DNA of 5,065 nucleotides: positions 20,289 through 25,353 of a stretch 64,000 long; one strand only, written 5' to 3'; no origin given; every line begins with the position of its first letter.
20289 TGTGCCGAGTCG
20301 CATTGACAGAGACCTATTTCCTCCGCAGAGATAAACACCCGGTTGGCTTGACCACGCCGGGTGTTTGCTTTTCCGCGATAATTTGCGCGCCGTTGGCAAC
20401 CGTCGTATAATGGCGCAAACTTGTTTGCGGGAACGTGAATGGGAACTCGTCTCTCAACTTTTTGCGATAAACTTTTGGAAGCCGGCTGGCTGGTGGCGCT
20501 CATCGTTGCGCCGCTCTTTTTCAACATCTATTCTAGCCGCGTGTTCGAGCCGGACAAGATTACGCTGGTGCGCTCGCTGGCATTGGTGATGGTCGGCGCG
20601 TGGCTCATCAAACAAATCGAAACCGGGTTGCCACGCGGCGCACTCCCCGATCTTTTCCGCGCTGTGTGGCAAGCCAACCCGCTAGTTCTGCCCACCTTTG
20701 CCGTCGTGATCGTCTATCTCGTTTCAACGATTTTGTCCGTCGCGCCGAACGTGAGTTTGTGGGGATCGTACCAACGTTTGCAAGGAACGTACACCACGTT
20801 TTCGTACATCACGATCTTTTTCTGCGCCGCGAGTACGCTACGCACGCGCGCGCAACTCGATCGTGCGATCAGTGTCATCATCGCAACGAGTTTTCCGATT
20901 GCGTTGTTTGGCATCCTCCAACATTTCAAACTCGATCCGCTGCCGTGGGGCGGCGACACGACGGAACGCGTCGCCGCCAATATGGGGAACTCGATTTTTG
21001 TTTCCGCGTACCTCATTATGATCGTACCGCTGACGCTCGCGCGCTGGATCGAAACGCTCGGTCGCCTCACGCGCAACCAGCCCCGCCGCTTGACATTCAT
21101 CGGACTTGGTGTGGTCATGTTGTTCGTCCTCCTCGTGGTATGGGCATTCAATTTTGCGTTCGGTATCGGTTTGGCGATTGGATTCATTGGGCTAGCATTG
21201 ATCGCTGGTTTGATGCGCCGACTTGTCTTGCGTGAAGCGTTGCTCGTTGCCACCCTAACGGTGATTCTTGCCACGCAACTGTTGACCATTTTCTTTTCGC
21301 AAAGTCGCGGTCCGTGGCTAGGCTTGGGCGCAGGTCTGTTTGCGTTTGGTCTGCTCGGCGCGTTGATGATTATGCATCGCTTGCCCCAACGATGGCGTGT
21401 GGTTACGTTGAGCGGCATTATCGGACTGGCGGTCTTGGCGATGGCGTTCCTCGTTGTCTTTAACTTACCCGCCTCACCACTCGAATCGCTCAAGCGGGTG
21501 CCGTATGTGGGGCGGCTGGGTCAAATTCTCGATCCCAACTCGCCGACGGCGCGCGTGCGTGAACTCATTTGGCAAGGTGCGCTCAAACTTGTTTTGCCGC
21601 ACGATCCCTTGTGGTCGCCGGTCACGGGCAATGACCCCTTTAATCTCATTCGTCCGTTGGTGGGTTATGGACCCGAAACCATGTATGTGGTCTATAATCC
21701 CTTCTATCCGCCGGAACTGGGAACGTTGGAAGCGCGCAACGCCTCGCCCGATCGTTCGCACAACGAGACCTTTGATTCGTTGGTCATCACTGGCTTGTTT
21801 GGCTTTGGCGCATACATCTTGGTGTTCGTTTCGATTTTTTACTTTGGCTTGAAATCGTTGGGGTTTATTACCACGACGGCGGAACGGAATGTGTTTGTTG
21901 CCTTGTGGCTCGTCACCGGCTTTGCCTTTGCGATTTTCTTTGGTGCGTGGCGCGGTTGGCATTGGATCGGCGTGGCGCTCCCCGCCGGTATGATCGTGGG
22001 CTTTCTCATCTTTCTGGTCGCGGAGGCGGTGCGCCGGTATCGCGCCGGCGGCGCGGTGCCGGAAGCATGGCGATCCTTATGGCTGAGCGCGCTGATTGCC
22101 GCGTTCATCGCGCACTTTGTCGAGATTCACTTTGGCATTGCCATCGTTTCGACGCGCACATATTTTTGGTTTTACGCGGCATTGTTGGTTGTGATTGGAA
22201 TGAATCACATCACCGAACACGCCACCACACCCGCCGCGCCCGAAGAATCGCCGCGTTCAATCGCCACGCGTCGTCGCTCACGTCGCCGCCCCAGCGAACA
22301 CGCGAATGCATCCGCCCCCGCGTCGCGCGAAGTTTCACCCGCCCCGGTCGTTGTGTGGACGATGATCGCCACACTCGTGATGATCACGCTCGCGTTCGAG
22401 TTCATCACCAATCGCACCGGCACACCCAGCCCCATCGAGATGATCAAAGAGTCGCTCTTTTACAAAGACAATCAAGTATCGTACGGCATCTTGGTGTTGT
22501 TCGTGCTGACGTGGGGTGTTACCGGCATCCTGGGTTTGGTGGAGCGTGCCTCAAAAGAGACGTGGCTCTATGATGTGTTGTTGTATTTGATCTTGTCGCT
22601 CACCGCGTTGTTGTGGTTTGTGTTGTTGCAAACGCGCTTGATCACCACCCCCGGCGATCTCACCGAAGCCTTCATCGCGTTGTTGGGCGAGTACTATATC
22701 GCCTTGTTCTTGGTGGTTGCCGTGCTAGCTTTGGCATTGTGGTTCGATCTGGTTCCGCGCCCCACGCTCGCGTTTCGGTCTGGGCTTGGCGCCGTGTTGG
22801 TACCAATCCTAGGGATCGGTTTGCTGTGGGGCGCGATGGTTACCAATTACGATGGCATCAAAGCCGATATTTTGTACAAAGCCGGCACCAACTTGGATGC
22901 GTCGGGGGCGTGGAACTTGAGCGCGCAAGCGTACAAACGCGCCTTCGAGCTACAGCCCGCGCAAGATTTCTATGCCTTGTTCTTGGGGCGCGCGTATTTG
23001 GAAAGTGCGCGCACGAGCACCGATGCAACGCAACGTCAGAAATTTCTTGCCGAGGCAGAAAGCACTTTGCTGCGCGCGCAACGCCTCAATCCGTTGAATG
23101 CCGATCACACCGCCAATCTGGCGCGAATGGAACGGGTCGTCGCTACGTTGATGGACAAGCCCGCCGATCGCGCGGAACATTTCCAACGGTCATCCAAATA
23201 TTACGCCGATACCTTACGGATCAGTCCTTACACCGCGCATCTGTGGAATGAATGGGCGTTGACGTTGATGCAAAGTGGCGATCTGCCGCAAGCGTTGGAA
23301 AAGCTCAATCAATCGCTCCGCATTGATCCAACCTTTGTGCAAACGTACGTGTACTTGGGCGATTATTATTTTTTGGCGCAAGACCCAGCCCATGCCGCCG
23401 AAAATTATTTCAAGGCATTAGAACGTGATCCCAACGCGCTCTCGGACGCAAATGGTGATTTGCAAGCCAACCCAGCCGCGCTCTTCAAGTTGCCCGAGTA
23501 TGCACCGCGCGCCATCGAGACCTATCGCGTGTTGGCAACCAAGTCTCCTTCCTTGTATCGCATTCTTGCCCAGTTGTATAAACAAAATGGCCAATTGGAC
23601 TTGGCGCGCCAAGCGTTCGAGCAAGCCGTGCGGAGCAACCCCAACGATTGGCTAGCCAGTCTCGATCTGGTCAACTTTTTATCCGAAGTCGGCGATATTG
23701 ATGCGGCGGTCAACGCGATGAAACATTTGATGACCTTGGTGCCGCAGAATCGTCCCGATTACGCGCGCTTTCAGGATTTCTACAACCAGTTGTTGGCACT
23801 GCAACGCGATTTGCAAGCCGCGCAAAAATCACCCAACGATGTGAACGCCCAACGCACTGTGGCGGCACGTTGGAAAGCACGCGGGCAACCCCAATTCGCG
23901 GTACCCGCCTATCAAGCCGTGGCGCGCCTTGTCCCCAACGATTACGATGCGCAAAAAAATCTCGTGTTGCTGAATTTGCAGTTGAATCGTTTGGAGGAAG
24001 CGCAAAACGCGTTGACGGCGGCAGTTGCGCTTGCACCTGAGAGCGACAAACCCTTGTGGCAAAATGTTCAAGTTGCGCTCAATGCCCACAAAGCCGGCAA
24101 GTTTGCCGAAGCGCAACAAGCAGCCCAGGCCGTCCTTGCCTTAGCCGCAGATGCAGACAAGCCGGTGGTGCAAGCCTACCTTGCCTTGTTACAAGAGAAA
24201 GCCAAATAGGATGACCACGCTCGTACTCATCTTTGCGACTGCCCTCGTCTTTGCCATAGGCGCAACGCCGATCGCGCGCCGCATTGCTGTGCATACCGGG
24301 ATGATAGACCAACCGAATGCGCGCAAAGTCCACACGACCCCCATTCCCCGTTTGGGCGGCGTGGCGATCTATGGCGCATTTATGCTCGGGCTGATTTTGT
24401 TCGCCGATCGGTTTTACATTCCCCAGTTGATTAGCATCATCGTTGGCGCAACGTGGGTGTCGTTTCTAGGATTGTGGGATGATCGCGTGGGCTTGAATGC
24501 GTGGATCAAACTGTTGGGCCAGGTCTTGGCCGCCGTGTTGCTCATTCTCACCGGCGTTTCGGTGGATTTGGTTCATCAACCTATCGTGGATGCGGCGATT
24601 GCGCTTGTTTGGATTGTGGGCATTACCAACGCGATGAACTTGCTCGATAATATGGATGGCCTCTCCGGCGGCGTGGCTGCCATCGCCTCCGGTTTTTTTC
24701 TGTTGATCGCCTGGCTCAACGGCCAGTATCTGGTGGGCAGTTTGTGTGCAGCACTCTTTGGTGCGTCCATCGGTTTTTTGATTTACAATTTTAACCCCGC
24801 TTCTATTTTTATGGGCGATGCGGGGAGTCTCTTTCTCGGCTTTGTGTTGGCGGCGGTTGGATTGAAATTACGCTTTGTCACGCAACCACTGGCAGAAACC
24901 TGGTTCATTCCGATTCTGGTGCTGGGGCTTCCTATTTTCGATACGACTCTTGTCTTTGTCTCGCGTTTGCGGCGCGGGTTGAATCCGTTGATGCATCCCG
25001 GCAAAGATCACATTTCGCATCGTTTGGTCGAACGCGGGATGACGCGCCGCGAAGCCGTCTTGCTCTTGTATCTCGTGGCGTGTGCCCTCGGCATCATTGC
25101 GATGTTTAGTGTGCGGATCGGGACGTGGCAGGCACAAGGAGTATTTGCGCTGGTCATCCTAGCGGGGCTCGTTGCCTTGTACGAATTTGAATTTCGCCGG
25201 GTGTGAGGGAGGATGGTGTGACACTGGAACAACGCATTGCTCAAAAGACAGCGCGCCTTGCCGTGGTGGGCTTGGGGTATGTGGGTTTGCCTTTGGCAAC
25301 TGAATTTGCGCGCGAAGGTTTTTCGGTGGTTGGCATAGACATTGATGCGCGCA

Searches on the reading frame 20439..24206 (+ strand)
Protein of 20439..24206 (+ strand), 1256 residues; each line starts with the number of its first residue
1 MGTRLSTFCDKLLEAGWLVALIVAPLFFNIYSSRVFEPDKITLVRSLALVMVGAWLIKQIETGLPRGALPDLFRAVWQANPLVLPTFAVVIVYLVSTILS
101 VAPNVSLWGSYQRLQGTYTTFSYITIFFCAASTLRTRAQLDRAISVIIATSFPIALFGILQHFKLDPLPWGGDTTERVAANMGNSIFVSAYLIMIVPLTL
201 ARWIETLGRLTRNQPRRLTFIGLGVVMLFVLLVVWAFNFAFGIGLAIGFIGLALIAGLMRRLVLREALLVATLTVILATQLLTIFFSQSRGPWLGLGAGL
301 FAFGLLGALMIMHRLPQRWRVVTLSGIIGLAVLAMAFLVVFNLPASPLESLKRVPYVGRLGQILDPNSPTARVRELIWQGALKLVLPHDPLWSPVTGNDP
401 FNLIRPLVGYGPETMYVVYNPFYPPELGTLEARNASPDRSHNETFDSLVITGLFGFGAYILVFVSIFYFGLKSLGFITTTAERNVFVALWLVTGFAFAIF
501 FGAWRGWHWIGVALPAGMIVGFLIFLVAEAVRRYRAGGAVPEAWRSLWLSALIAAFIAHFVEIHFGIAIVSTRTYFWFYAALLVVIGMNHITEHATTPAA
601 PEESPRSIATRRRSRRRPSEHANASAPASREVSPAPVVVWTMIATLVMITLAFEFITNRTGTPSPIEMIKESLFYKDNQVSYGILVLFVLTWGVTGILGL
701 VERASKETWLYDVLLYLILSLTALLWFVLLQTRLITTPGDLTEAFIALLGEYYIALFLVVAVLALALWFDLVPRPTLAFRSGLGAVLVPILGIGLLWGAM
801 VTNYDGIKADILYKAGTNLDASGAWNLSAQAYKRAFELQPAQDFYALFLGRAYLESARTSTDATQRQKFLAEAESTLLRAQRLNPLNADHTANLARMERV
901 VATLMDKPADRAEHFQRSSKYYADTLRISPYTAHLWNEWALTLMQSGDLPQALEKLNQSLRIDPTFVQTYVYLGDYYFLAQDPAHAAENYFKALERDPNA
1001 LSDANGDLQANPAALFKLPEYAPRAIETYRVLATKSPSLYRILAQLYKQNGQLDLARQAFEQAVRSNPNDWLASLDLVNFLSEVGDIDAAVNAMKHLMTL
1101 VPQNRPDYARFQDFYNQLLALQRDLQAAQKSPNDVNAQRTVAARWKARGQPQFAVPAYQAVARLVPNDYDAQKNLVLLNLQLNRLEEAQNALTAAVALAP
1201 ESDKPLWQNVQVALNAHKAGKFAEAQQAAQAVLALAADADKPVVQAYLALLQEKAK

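Call 47: search_protein_families(library=pfam, proteins=[window:20439-24206:+], max_evalue=0.001)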
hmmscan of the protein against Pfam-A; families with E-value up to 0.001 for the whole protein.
window:20439-24206:+ (1256 aa): 12 families
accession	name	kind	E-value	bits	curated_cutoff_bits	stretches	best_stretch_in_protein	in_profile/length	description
PF07719.23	TPR_2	-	1.6e-19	68.8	27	2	1039-1070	3-34/34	Tetratricopeptide repeat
PF00515.34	TPR_1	-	3.5e-12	46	27.8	0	1041-1070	5-34/34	Tetratricopeptide repeat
PF13181.12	TPR_8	-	5.5e-12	45.3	25.7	1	1043-1070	7-34/34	Tetratricopeptide repeat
PF13428.12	TPR_14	-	1.2e-11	44.5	23.5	1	1037-1078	1-42/44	Tetratricopeptide repeat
PF14559.12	TPR_19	-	2.6e-11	44.1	25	2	1049-1111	3-64/68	Tetratricopeptide repeat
PF13371.12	TPR_9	-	7.6e-11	42.3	35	1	911-965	7-61/73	Tetratricopeptide repeat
PF13432.12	TPR_16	-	2.3e-10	41.2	32.7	1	1043-1091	3-51/65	Tetratricopeptide repeat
PF13431.12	TPR_17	-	1.8e-07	31.3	24.4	0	1059-1091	1-33/34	Tetratricopeptide repeat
PF13414.12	TPR_11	-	6.1e-07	29.5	26.8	1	943-978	4-39/42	TPR repeat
PF04932.20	Wzy_C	-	8.6e-07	29.3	31.7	1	277-392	3-101/149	O-Antigen ligase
PF23914.1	TPR_CcmH_CycH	-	1.6e-05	25.2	42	0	1042-1107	55-120/158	Cytochrome c-type biogenesis protein H TPR domain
PF13424.12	TPR_12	-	1.8e-05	25.2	30.1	0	931-997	1-75/77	Tetratricopeptide repeat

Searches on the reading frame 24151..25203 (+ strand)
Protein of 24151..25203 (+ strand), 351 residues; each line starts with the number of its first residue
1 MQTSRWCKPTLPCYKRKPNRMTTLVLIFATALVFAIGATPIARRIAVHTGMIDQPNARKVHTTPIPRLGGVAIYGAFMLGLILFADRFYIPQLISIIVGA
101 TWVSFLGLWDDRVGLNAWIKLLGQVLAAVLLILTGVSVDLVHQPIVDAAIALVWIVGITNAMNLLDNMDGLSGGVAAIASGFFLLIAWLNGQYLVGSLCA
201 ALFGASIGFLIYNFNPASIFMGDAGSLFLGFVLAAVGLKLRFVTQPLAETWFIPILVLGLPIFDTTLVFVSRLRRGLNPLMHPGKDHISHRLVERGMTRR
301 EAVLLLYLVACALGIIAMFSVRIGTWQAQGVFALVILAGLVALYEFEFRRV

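Call 47: search_protein_families(library=pfam, proteins=[window:24151-25203:+], max_evalue=0.001)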
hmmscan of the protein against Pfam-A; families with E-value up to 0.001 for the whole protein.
window:24151-25203:+ (351 aa): 1 family
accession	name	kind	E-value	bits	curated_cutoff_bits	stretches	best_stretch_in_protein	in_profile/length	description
PF00953.26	Glycos_transf_4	-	4.1e-35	121.6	27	1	94-239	2-158/160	Glycosyl transferase family 4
